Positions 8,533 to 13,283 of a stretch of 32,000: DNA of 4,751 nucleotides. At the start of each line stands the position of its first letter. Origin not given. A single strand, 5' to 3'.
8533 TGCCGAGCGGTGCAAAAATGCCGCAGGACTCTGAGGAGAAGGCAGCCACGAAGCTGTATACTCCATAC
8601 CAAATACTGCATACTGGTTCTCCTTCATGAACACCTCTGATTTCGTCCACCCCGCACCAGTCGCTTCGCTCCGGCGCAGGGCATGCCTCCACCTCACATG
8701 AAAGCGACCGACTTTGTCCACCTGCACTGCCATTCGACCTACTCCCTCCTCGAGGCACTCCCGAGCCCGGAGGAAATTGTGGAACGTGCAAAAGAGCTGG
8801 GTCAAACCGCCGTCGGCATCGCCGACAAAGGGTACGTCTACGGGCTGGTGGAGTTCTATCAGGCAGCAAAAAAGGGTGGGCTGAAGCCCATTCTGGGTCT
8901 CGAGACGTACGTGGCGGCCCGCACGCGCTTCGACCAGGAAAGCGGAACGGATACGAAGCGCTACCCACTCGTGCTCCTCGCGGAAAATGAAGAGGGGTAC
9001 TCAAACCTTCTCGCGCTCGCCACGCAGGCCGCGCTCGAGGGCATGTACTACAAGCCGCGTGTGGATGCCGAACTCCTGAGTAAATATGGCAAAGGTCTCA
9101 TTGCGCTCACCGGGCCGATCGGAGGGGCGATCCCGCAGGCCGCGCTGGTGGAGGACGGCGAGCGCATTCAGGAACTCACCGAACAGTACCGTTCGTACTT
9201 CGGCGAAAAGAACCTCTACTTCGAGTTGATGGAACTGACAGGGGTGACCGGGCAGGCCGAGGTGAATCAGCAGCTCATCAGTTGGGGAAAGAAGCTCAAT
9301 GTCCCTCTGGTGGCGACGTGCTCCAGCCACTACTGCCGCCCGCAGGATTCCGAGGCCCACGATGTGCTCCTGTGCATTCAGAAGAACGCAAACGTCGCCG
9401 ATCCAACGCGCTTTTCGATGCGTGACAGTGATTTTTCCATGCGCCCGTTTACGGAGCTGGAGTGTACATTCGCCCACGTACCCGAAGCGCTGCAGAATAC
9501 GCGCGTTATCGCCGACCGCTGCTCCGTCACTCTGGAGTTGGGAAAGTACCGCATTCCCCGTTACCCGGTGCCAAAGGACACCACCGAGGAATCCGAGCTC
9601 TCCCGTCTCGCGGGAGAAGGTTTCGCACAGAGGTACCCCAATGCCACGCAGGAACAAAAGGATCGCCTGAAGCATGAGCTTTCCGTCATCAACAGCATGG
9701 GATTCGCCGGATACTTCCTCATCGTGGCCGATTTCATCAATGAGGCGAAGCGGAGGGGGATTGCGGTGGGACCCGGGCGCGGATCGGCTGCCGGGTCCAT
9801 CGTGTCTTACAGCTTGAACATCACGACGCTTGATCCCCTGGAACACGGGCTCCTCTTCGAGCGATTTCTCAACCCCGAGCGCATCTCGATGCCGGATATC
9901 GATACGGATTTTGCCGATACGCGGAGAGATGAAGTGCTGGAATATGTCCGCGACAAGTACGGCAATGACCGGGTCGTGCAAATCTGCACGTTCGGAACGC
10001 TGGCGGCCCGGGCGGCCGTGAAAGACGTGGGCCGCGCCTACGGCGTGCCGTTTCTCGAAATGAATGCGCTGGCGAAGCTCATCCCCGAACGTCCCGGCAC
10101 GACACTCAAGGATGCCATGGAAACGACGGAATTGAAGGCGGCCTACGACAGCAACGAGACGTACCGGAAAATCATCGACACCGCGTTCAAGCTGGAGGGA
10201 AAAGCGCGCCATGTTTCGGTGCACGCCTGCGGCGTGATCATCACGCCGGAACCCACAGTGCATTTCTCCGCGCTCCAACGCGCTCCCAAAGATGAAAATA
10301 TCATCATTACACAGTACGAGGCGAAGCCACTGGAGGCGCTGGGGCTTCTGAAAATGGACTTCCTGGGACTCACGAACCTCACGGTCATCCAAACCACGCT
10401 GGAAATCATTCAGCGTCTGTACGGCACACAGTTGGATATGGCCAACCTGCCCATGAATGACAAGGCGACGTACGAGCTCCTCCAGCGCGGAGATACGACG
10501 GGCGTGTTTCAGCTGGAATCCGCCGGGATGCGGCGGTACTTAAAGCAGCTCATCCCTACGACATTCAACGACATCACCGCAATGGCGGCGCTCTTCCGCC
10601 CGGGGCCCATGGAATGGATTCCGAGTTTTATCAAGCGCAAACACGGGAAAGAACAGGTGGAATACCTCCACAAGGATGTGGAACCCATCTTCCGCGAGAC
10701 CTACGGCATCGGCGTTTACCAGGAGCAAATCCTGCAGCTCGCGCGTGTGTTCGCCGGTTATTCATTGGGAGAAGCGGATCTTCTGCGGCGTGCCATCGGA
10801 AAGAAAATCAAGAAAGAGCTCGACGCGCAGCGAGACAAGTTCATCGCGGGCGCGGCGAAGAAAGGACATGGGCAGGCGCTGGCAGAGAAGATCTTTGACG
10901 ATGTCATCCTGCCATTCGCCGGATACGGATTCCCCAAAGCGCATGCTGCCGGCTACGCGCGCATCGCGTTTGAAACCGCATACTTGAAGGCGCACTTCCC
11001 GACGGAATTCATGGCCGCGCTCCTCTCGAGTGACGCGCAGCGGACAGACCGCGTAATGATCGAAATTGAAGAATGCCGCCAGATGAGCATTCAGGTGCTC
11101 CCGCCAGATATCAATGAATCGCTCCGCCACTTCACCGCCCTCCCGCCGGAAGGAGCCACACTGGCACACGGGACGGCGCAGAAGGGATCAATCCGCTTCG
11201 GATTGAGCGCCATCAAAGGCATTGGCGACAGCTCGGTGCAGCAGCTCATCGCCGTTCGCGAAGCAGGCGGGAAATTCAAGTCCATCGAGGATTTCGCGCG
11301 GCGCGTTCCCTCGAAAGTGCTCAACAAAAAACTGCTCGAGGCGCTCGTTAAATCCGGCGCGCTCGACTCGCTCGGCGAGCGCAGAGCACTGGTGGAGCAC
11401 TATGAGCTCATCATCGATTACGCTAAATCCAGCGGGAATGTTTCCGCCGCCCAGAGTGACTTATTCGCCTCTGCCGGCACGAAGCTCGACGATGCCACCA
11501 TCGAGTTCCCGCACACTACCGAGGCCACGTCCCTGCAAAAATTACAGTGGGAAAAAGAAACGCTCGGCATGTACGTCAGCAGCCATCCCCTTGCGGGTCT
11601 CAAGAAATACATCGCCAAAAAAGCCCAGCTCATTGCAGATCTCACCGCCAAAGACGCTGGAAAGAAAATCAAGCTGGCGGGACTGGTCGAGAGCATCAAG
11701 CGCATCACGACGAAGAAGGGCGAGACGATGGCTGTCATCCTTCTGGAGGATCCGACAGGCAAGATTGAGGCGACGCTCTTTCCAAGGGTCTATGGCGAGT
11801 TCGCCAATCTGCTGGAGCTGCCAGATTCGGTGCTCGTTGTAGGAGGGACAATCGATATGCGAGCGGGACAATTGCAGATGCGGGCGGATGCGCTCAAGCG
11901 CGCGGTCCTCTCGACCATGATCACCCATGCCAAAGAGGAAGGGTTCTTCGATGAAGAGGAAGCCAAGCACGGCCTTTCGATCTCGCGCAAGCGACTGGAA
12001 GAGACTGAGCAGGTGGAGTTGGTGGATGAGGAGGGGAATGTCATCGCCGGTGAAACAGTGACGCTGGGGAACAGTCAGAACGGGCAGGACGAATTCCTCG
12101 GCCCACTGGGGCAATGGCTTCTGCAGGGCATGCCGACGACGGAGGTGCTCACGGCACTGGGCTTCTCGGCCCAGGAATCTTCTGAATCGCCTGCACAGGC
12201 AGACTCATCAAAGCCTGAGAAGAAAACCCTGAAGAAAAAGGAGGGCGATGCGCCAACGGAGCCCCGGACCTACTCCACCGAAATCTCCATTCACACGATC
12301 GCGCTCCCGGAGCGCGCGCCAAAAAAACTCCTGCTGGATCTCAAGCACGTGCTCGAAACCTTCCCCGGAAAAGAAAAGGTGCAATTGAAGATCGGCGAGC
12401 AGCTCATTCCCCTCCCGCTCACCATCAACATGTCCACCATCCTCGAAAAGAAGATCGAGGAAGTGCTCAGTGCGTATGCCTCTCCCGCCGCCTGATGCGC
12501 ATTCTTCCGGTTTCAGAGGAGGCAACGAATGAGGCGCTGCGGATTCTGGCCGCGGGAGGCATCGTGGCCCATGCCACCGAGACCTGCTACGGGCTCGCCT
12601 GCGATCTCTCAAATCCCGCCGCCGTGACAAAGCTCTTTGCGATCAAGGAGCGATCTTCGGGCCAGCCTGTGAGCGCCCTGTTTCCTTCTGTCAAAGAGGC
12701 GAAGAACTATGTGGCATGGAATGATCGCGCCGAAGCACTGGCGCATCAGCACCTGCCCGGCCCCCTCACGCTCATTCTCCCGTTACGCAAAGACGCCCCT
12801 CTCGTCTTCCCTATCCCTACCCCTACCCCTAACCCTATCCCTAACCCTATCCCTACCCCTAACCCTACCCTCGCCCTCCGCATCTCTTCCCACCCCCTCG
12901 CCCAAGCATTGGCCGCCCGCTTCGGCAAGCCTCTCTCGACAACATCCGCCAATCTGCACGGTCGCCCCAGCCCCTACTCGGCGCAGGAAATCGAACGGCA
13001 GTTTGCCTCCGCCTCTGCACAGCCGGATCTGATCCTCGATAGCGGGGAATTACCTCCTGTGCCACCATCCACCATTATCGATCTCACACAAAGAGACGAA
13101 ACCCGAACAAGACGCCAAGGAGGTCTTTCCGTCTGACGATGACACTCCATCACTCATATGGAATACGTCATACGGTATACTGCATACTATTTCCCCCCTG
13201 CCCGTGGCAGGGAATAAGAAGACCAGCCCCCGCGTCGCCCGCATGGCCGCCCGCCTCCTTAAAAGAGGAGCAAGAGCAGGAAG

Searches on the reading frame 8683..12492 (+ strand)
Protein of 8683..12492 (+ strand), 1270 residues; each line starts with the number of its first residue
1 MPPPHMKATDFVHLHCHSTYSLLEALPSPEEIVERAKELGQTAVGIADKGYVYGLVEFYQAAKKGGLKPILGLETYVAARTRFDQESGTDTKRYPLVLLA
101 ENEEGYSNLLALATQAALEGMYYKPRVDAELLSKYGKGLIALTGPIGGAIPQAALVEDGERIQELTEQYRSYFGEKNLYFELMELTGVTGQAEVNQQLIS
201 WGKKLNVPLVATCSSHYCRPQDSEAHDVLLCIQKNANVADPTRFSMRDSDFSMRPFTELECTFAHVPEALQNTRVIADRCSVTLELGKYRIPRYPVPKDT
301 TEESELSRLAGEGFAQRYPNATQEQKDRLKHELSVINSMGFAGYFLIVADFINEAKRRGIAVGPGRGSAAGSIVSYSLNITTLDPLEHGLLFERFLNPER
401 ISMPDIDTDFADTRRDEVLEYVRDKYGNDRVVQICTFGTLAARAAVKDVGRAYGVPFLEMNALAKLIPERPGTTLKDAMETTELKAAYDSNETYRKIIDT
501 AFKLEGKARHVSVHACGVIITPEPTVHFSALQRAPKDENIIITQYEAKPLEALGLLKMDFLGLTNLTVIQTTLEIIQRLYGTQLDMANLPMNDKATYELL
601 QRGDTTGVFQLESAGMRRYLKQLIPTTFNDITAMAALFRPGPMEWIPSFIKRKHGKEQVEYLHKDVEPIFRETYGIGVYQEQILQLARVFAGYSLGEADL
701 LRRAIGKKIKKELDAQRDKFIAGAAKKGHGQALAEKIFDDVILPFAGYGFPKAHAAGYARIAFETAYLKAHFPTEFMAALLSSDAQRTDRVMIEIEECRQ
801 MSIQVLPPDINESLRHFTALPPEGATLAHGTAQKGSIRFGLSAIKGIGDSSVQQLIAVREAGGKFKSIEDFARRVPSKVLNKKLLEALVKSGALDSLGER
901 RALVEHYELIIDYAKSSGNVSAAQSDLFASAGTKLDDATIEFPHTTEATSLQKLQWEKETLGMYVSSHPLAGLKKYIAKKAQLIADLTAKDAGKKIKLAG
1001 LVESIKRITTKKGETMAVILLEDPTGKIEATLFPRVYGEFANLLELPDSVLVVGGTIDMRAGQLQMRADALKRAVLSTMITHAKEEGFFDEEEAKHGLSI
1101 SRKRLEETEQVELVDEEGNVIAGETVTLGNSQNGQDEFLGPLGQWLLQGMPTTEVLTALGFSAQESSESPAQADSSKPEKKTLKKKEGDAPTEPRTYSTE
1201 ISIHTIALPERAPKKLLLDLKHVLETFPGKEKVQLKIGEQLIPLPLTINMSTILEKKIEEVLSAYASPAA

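Call 8: search_protein_families(library=pfam, proteins=[window:8683-12492:+], max_evalue=0.1)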
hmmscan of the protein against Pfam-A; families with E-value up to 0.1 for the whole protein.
window:8683-12492:+ (1270 aa): 8 families
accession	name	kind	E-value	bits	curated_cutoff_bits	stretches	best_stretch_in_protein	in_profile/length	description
PF07733.18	DNA_pol3_alpha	-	2.2e-98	329.5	23.9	1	305-562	2-260/260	Bacterial DNA polymerase III alpha NTPase domain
PF17657.6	DNA_pol3_finger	-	3.4e-62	209.1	22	1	565-728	1-166/166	Bacterial DNA polymerase III alpha subunit finger domain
PF02811.25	PHP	-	6e-46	157.2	26.4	1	13-183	1-162/164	PHP domain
PF14579.12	HHH_6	-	4.5e-28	97.7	25.6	1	803-902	2-88/90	Helix-hairpin-helix motif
PF01336.31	tRNA_anti-codon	-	2.4e-09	37.4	27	1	997-1071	2-72/75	OB-fold nucleic acid binding domain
PF15072.12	HROB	-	0.00043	20.6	30.8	1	999-1052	4-55/85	Homologous recombination OB-fold protein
PF12836.13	HHH_3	-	0.00088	19.8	27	1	841-872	16-47/65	Helix-hairpin-helix motif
PF03934.19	T2SSK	-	0.0012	19.6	24.2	1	844-879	15-49/63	Type II secretion system (T2SS), protein K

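Call 9: search_protein_families(library=ncbifam, proteins=[window:8683-12492:+], max_evalue=0.1)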
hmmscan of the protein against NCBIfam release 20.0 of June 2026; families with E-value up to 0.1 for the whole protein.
window:8683-12492:+ (1270 aa): 20 families
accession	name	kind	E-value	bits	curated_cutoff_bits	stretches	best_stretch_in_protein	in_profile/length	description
NF004226.0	PRK05673.1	equivalog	0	1287.3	1002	1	7-1107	2-1065/1146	DNA polymerase III subunit alpha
NF005298.0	PRK06826.1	equivalog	0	1239.7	1260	1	9-1072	3-1070/1151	DNA polymerase III subunit alpha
TIGR00594.1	polc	superfamily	0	1199.7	434.35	1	11-1033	1-1022/1022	DNA polymerase III subunit alpha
NF005377.0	PRK06920.1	equivalog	1.1e-301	1003.6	1806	1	10-1071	2-1020/1108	DNA polymerase III subunit alpha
NF005617.0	PRK07374.1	equivalog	1.9e-292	973.3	1653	1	10-1072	2-1078/1170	DNA polymerase III subunit alpha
NF005582.0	PRK07279.1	equivalog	1.3e-211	705.4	1279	1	11-1079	2-969/1033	DNA polymerase III subunit alpha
NF007079.0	PRK09532.1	equivalog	2.5e-199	664.5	1525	1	10-749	2-775/876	DNA polymerase III subunit alpha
NF004225.0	PRK05672.1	subfamily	1e-196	656.2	939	1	8-1077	3-1035/1047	error-prone DNA polymerase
NF005516.0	PRK07135.1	equivalog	2.5e-193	644.9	1084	2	262-1033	187-937/974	DNA polymerase III DnaE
NF004550.0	PRK05898.1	equivalog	1.1e-180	603.1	1182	2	257-916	182-829/971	DNA polymerase III subunit alpha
NF005616.0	PRK07373.1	equivalog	1.3e-71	241.4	646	1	747-1070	35-356/449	DNA polymerase III subunit alpha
NF001688.0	PRK00448.1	equivalog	1.5e-60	205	873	5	90-387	611-914/1445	PolC-type DNA polymerase III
TIGR01405.1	polC_Gram_pos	equivalog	3.4e-55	187.4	1043.45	5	90-387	377-679/1211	DNA polymerase III subunit alpha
NF041577.1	nside_bi_sphtase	equivalog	4.8e-06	25.9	400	1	12-78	4-68/276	3',5'-nucleoside bisphosphate phosphatase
TIGR01259.1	comE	subfamily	3.7e-05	23.7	152.35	1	841-872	70-101/120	comEA protein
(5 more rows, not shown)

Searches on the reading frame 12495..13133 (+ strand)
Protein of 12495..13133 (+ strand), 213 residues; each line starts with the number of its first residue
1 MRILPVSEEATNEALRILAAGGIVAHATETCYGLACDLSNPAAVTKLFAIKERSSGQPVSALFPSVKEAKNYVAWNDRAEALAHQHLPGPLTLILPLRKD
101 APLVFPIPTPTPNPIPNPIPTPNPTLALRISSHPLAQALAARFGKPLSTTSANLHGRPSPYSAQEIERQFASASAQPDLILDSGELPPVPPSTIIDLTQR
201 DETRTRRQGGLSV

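Call 8: search_protein_families(library=pfam, proteins=[window:12495-13133:+], max_evalue=0.1)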
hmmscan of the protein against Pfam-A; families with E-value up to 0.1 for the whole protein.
window:12495-13133:+ (213 aa): 1 family
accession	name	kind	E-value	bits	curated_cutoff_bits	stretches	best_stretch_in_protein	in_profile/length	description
PF01300.24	Sua5_yciO_yrdC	-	2.1e-44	151.6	25.1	1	17-209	2-178/178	Telomere recombination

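Call 9: search_protein_families(library=ncbifam, proteins=[window:12495-13133:+], max_evalue=0.1)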
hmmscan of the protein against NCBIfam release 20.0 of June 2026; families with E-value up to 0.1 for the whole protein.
window:12495-13133:+ (213 aa): 4 families
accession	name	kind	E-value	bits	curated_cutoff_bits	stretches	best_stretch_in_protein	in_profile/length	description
TIGR00057.1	TIGR00057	equivalog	4e-39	133.9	123.2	1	7-210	7-192/202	L-threonylcarbamoyladenylate synthase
NF007919.1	PRK10634.1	equivalog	4e-24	85.1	175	1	16-199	3-171/176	L-threonylcarbamoyladenylate synthase type 1 TsaC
TIGR00143.1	hypF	equivalog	2.3e-05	22.8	466.1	1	8-165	191-333/741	carbamoyltransferase HypF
NF033186.1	internalin_K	exception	0.0067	14.9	1100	1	90-125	498-533/604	class 1 internalin InlK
